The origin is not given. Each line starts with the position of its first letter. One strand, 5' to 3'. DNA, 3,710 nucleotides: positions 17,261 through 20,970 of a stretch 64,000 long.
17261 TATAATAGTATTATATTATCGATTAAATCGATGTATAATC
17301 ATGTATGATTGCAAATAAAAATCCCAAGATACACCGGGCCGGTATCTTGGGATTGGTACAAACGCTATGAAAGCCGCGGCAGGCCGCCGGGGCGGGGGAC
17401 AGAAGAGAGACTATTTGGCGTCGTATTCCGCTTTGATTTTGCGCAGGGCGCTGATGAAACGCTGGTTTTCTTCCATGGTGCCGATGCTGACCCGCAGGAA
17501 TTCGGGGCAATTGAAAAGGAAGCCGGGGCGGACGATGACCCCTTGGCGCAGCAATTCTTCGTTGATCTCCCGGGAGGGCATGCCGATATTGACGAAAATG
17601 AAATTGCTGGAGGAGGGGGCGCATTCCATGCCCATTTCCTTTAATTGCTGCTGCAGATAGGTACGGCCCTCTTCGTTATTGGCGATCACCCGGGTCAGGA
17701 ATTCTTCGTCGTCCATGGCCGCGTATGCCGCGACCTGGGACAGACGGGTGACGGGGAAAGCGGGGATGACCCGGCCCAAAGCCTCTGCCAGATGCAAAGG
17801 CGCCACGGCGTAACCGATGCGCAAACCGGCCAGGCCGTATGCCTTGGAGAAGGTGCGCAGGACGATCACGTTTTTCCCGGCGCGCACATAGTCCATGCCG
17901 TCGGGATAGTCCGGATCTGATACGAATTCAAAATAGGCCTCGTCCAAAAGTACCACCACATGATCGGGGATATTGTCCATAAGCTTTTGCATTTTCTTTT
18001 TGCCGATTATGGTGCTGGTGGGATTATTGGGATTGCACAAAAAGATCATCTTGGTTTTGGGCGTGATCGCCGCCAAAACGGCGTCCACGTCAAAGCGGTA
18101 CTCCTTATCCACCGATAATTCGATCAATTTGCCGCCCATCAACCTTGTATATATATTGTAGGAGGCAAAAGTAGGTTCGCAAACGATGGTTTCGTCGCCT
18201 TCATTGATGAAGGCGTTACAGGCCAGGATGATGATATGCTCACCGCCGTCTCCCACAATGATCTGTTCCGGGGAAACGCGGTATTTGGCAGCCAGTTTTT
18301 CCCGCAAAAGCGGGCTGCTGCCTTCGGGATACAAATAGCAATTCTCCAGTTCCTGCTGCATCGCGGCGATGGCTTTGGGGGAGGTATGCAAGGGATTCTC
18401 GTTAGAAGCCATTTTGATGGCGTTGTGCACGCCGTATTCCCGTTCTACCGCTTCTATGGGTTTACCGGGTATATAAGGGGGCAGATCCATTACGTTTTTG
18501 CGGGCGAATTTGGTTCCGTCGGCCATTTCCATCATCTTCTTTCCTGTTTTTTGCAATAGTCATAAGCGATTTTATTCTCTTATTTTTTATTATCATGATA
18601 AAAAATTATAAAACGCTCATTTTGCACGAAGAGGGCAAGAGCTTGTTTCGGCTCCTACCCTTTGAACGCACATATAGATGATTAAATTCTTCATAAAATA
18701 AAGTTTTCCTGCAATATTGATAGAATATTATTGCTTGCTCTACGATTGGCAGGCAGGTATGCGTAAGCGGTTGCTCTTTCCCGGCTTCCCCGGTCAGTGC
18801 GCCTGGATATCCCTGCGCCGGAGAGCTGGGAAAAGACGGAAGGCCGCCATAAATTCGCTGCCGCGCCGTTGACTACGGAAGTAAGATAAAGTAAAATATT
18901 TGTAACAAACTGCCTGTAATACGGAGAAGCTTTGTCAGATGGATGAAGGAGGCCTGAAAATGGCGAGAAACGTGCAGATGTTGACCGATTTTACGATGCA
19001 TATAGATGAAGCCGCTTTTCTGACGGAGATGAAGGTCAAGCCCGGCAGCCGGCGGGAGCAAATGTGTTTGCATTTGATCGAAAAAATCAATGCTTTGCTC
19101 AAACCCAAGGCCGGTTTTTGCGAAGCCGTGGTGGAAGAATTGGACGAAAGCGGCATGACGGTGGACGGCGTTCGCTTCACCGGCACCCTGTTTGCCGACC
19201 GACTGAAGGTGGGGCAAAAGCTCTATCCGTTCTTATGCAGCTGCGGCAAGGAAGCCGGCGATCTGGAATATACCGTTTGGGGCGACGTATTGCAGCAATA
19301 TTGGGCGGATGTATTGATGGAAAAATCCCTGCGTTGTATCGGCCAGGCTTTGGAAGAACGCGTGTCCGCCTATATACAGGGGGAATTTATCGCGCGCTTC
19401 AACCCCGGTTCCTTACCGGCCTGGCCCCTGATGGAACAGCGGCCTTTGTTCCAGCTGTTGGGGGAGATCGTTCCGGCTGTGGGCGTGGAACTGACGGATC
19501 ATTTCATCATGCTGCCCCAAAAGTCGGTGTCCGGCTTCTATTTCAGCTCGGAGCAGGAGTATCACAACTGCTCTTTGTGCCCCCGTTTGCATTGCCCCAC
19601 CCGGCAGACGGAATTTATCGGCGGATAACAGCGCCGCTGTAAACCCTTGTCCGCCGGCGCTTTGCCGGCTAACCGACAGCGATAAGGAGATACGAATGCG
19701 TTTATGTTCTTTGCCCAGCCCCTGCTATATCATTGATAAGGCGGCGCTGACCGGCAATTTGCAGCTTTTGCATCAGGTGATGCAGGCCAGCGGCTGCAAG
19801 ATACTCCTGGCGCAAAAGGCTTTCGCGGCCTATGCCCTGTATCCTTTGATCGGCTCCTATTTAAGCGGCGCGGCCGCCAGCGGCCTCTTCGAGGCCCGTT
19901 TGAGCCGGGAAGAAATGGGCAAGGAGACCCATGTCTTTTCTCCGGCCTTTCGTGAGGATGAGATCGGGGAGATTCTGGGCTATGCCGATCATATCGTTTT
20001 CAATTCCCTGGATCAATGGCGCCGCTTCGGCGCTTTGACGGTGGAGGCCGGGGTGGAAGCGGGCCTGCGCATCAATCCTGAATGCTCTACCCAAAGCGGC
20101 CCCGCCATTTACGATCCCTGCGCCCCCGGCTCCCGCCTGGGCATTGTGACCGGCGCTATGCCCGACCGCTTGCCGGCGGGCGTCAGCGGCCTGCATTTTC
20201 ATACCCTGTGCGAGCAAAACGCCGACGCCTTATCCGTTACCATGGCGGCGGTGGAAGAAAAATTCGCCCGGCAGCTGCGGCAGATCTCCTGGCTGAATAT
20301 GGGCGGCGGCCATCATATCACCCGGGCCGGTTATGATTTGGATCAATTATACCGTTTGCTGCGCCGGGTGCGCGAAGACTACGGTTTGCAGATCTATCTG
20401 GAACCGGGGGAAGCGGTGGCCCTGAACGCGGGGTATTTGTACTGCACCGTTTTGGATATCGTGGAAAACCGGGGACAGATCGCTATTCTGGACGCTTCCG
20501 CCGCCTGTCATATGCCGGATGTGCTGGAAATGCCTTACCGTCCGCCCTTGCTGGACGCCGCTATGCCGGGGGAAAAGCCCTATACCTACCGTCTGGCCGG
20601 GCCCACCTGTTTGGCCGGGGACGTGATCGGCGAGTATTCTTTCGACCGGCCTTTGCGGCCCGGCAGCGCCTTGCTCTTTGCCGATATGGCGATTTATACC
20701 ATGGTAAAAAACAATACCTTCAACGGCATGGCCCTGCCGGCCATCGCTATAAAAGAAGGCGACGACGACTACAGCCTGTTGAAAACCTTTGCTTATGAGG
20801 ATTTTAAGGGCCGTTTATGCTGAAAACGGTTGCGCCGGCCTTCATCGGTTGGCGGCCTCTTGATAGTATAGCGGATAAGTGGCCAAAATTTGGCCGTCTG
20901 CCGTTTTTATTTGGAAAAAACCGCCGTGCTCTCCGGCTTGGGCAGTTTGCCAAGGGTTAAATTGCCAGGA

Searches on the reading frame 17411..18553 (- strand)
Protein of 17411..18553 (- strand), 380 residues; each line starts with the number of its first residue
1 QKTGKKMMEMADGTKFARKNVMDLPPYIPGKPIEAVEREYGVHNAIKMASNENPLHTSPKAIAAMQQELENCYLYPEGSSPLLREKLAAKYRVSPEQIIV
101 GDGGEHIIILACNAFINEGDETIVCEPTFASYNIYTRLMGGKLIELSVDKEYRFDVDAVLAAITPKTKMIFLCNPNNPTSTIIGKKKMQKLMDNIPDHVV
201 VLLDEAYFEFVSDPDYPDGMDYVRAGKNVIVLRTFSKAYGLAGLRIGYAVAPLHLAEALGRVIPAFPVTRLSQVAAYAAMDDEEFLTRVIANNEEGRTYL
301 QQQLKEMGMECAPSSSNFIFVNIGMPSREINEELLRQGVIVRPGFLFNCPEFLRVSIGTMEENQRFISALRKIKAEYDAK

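Call 91: search_protein_families(library=pfam, proteins=[window:17411-18553:-], max_evalue=0.00001)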
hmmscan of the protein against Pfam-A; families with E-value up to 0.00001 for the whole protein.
window:17411-18553:- (380 aa): 1 family
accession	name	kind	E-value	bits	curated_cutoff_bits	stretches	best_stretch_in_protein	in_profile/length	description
PF00155.27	Aminotran_1_2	-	3.6e-66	224.3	19.7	1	45-370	3-361/361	Aminotransferase class I and II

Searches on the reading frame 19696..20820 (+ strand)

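Call 36: search_protein_families(library=pfam, proteins=[window:19696-20820:+], max_evalue=0.00001)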
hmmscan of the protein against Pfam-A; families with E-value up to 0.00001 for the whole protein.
window:19696-20820:+ (375 aa): 1 family
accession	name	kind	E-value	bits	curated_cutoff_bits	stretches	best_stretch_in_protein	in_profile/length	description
PF00278.28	Orn_DAP_Arg_deC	-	1.3e-13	51.5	23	1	14-331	5-94/95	Pyridoxal-dependent decarboxylase, C-terminal sheet domain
